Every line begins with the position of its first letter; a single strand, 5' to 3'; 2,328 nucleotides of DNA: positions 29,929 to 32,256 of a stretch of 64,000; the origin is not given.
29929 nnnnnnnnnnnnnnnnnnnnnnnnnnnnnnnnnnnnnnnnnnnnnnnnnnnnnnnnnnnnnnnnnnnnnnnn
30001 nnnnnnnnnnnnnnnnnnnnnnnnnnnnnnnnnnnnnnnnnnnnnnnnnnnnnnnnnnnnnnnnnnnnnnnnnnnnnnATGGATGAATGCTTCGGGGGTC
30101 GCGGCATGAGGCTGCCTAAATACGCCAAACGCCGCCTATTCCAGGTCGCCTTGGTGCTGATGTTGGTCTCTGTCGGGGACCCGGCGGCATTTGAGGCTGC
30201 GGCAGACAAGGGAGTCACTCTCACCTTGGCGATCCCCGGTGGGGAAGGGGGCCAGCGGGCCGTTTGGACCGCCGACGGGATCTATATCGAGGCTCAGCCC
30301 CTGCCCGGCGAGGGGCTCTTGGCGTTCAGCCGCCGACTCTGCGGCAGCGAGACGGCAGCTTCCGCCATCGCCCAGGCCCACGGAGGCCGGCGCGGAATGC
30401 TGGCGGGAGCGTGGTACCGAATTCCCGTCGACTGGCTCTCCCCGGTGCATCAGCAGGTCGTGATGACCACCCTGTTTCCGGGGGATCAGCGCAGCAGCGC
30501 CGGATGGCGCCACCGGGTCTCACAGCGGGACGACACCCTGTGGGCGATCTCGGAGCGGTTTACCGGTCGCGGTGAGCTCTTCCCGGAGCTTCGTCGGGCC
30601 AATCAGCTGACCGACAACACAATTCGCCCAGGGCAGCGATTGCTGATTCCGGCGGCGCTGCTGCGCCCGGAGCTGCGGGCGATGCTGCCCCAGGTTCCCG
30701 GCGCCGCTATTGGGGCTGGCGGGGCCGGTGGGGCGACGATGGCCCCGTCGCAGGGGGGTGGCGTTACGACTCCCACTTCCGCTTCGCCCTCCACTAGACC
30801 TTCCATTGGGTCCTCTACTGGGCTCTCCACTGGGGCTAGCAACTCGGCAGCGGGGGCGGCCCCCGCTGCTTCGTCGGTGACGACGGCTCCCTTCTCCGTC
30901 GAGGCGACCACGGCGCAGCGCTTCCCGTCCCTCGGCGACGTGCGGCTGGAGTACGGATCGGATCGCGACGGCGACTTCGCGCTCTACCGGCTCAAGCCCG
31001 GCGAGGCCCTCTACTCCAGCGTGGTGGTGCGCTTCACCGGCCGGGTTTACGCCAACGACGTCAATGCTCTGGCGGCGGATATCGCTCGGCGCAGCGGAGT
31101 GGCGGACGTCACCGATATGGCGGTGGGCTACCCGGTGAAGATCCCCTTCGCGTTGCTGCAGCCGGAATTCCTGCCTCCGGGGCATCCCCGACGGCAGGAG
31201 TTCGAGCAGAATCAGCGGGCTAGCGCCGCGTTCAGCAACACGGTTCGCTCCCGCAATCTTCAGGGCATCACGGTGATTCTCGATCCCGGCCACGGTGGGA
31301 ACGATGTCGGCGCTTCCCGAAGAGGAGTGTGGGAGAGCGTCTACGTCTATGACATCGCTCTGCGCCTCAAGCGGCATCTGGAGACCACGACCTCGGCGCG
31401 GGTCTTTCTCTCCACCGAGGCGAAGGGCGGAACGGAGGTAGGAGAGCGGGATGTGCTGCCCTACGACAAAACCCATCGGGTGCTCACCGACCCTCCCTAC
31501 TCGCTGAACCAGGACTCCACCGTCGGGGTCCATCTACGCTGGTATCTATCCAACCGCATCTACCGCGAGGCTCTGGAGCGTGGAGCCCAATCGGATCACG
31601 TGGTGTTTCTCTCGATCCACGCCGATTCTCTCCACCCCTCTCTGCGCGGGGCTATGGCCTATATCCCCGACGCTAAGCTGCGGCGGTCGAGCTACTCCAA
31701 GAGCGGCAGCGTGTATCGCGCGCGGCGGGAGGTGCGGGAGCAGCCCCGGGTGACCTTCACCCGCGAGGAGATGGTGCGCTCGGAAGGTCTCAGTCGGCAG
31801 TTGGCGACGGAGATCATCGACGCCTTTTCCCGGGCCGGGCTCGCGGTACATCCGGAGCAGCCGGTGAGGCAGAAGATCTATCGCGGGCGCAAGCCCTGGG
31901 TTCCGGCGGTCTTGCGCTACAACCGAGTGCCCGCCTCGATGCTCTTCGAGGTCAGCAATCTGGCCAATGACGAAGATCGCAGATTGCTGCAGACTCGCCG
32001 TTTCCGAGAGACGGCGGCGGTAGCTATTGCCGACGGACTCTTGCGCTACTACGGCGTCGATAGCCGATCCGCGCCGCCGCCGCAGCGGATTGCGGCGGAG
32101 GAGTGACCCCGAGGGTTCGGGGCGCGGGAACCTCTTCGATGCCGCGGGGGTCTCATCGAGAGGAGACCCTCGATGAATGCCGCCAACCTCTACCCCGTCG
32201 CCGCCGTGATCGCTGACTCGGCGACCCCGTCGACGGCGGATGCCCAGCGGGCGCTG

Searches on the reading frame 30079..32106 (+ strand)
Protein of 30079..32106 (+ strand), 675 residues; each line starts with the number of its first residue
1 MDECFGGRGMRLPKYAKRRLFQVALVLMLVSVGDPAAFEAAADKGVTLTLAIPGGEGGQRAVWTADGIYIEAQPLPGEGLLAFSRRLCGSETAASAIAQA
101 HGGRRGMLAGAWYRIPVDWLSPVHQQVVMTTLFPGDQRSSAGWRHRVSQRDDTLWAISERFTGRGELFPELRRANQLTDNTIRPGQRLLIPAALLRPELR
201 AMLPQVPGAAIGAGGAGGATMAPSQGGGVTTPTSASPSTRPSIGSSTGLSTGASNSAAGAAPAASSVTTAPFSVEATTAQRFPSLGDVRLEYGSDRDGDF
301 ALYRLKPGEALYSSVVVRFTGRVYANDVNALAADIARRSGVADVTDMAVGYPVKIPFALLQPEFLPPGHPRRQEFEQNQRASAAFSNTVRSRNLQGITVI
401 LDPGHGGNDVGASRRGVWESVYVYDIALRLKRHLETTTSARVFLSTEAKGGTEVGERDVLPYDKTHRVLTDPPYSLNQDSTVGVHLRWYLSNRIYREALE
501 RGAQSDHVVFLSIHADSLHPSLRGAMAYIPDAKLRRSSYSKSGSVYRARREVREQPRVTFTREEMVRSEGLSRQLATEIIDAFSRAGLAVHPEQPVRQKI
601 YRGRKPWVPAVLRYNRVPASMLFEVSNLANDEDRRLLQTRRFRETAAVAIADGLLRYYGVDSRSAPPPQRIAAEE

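Call 51: search_protein_families(library=pfam, proteins=[window:30079-32106:+], max_evalue=0.001)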
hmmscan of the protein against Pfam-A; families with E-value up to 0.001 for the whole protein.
window:30079-32106:+ (675 aa): 2 families
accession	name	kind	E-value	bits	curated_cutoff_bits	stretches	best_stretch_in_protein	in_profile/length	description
PF01520.23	Amidase_3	-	2.8e-18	67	27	1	399-655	1-173/174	N-acetylmuramoyl-L-alanine amidase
PF01476.26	LysM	-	1e-08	35.4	20.9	1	149-191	4-43/43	LysM domain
